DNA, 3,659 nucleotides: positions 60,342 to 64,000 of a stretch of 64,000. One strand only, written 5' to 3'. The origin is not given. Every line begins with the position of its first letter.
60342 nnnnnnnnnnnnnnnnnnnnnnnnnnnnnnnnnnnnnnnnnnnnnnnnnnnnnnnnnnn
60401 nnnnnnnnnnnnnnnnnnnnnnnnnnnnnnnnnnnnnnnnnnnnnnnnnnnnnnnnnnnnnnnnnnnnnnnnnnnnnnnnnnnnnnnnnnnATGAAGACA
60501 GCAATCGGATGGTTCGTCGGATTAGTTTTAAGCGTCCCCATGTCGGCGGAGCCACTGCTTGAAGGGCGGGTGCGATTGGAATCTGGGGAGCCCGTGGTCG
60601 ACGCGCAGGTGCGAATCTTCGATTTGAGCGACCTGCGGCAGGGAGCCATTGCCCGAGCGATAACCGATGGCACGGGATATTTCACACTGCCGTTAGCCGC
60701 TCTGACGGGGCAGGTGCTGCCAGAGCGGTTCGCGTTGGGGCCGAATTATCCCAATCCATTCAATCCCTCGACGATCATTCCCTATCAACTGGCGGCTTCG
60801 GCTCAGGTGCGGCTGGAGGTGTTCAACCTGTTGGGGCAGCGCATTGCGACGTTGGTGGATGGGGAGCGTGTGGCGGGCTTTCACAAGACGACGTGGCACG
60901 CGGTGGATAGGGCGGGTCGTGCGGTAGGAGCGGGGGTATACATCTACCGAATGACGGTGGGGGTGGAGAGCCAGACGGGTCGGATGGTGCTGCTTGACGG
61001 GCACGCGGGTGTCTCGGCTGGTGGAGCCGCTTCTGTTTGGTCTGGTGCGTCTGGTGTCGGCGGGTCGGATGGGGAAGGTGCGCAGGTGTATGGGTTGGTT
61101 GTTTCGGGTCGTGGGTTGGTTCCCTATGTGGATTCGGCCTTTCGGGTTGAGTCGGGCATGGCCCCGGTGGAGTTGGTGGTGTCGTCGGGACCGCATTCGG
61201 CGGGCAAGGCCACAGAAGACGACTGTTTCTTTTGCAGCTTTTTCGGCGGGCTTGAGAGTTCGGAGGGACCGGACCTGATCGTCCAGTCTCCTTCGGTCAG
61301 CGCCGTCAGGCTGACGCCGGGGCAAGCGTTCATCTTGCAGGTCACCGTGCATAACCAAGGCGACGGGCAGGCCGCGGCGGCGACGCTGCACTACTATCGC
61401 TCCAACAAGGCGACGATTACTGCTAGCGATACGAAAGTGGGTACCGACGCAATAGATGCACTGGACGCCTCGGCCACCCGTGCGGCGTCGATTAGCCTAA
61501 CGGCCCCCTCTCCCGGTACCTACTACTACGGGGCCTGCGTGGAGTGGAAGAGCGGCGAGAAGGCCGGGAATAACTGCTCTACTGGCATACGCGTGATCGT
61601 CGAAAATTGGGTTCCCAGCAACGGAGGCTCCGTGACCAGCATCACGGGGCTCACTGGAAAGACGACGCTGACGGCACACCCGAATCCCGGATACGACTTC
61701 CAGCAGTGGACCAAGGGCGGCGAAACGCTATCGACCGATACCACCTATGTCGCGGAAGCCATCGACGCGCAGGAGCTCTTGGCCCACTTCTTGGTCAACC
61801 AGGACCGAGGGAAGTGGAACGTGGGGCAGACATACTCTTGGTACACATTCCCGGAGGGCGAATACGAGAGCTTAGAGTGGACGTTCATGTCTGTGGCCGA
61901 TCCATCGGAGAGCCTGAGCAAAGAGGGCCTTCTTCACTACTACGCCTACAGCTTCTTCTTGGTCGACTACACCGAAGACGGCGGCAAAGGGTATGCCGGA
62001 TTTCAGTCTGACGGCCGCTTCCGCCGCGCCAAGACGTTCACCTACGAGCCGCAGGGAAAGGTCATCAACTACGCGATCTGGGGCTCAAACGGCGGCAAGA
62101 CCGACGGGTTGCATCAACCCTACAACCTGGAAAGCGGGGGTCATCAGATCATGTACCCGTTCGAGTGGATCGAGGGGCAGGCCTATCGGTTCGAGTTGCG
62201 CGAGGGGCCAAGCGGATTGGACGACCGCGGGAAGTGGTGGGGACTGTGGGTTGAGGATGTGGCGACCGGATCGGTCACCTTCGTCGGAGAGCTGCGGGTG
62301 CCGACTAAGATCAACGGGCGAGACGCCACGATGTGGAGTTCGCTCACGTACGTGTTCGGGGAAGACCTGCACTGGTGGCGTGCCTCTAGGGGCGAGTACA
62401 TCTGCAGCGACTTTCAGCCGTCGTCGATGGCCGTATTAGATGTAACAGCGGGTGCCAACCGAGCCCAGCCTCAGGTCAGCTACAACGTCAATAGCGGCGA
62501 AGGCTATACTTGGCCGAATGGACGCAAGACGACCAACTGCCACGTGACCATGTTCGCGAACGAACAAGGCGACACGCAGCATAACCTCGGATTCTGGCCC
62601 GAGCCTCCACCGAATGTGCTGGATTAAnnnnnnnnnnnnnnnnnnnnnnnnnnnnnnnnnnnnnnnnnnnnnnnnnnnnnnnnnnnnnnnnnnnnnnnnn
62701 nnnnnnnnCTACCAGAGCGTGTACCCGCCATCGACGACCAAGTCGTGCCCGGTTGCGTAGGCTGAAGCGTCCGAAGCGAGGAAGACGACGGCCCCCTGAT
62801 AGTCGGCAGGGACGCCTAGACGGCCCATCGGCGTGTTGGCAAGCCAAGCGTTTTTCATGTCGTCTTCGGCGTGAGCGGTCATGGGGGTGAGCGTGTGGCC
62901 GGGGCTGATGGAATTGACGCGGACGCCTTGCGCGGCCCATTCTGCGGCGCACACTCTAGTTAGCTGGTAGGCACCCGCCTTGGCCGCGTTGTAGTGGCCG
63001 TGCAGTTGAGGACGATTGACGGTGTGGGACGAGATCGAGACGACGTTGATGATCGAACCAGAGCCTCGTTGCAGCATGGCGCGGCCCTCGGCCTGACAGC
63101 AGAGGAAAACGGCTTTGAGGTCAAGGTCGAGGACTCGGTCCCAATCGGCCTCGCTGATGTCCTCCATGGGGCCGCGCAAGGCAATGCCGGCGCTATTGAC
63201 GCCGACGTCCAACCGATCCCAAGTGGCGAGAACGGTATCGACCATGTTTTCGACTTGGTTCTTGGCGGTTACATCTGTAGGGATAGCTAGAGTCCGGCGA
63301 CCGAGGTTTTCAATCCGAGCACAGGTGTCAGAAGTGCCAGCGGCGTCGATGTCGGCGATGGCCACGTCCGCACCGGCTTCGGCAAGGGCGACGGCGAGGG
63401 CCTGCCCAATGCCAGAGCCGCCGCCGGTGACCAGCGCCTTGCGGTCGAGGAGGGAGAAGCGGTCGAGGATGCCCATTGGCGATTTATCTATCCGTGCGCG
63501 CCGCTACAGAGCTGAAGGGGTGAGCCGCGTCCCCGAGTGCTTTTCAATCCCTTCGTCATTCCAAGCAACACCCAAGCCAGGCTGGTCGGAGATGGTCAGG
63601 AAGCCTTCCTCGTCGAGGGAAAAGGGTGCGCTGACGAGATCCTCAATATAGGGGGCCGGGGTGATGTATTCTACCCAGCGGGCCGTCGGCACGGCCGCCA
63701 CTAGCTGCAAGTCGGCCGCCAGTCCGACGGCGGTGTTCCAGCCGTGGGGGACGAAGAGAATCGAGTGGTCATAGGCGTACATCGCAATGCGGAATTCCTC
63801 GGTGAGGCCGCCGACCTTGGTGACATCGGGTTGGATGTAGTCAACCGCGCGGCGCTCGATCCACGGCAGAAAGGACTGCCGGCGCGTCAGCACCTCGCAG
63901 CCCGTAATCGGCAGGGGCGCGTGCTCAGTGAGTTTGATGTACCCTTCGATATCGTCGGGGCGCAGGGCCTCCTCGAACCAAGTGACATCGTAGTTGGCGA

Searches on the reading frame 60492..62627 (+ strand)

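Call 6: search_protein_families(library=pfam, proteins=[window:60492-62627:+])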
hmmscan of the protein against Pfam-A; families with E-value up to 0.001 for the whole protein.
window:60492-62627:+ (711 aa): 4 families
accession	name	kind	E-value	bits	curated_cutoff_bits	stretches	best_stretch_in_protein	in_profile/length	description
PF07705.17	CARDB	-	3.6e-09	37.2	22.7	1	260-351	2-84/101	CARDB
PF18998.6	Flg_new_2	-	6e-06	26.6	23.6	1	375-418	7-53/73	Divergent InlB B-repeat domain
PF13860.13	FlgD_ig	-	7.1e-06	26.3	27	1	98-155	17-74/79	FlgD Ig-like domain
PF13620.12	CarboxypepD_reg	-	9.6e-05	23.1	32.3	1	23-70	2-47/82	Carboxypeptidase regulatory-like domain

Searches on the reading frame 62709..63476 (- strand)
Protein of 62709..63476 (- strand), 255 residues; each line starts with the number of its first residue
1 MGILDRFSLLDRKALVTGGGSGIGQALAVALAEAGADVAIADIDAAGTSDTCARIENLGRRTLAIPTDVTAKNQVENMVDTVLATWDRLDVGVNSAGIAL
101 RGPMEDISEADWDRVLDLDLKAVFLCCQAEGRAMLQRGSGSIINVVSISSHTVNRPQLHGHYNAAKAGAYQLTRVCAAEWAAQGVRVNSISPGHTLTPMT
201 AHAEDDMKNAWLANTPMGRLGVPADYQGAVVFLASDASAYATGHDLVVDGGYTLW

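Call 45: search_protein_families(library=pfam, proteins=[window:62709-63476:-])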
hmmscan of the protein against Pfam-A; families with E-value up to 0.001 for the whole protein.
window:62709-63476:- (255 aa): 4 families
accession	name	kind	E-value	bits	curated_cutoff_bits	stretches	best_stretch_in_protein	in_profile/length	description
PF13561.12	adh_short_C2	-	1.3e-66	225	27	1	21-253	6-236/236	Enoyl-(Acyl carrier protein) reductase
PF00106.31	adh_short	-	9.7e-51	172.5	26.6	1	13-206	2-193/195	short chain dehydrogenase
PF08659.16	KR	-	4e-09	37.1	22.6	1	15-165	4-152/180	KR domain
PF01370.27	Epimerase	-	4.6e-05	23.4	20.9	1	14-184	1-164/240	NAD dependent epimerase/dehydratase family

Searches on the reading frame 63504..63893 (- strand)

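Call 65: search_protein_families(library=pfam, proteins=[window:63504-63893:-])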
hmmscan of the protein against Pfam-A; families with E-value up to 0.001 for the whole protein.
window:63504-63893:- (129 aa): 1 family
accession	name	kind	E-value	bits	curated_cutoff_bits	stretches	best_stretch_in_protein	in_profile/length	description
PF13378.12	MR_MLE_C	-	5.2e-28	98.7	29.4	1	2-114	105-218/219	Enolase C-terminal domain-like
